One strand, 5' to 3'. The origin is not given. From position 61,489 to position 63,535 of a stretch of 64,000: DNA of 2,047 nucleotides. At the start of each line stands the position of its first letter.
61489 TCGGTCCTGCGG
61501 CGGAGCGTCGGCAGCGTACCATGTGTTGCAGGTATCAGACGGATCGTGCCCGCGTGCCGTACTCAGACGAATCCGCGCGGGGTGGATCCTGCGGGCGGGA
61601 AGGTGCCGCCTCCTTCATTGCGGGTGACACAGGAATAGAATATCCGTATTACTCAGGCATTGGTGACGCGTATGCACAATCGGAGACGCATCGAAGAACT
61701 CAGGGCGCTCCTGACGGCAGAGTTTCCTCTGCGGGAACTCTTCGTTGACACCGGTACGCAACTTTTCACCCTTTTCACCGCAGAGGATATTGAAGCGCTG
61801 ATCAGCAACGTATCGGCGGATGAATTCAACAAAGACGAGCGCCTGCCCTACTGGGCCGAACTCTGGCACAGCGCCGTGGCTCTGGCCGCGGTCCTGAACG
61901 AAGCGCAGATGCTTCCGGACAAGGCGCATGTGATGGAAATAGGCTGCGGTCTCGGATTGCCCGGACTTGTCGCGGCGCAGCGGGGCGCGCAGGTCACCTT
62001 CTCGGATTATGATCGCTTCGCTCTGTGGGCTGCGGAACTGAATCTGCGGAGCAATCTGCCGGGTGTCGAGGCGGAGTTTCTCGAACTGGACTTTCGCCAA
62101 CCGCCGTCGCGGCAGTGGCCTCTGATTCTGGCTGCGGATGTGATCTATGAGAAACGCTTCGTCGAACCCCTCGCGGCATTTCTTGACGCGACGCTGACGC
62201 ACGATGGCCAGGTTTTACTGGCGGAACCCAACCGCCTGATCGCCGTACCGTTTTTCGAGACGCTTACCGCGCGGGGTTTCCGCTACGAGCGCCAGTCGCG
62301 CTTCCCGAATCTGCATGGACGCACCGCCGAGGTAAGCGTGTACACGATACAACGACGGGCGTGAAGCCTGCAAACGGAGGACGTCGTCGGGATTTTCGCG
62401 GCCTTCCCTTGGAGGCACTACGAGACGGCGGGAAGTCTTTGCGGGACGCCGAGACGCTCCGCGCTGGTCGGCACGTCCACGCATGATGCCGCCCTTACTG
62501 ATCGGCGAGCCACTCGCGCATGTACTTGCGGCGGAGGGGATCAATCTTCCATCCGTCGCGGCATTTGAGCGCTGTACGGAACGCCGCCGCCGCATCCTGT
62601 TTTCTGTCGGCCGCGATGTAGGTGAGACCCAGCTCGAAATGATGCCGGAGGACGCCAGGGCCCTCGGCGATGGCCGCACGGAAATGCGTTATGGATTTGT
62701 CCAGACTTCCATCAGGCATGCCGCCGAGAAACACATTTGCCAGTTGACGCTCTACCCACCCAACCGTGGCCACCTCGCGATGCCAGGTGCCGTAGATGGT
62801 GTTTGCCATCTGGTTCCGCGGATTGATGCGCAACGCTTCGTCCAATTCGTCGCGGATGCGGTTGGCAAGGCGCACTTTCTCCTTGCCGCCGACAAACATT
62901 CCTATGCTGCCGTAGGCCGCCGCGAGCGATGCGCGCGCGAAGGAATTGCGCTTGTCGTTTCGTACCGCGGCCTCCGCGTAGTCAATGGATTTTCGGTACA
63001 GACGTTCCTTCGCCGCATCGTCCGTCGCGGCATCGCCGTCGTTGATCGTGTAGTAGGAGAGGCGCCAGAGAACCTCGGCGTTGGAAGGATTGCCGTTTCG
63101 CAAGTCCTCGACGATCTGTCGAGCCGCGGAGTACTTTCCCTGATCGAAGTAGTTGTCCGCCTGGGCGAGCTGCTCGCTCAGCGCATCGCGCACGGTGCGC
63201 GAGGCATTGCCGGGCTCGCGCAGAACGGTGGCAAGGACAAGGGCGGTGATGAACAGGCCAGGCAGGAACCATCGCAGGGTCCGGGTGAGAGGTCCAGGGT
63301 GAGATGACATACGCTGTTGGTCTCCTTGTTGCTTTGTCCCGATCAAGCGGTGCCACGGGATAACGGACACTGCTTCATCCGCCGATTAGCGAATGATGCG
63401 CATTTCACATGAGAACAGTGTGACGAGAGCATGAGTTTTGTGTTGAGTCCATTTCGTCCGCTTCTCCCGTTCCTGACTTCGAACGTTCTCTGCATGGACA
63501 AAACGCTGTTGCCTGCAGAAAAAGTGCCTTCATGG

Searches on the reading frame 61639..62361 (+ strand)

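Call 50: search_protein_families(library=pfam, proteins=[window:61639-62361:+], max_evalue=0.001)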
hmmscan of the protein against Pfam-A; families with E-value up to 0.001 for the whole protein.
window:61639-62361:+ (241 aa): 5 families
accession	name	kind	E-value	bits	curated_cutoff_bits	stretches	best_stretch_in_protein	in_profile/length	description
PF10294.15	Methyltransf_16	-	2.1e-13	50.8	21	1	74-199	20-160/174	Lysine methyltransferase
PF05175.20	MTS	-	3.3e-06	27.3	23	1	89-156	30-94/170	Methyltransferase small domain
PF08242.18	Methyltransf_12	-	0.00014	23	30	1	99-172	1-78/98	Methyltransferase domain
PF13649.12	Methyltransf_25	-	0.00032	21.8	27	1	98-160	1-65/97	Methyltransferase domain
PF13489.12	Methyltransf_23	-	0.00033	20.9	27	1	85-206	12-124/164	Methyltransferase domain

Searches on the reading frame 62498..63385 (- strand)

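Call 50: search_protein_families(library=pfam, proteins=[window:62498-63385:-], max_evalue=0.001)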
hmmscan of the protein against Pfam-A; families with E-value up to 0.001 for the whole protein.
window:62498-63385:- (296 aa): 5 families
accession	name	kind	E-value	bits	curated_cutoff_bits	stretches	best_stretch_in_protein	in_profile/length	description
PF13432.12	TPR_16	-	3.7e-09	37.3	32.7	1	226-276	11-61/65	Tetratricopeptide repeat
PF07719.23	TPR_2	-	7.1e-07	29.3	27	0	249-274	4-29/34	Tetratricopeptide repeat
PF21033.3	RMD1-3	-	9.9e-07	28.7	26.7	1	81-244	18-180/235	Regulator of microtubule dynamics protein 1-3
PF13428.12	TPR_14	-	5.2e-05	24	23.5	0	71-109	3-41/44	Tetratricopeptide repeat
PF14561.12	TPR_20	-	0.00061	20.5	25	0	230-289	6-65/90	Tetratricopeptide repeat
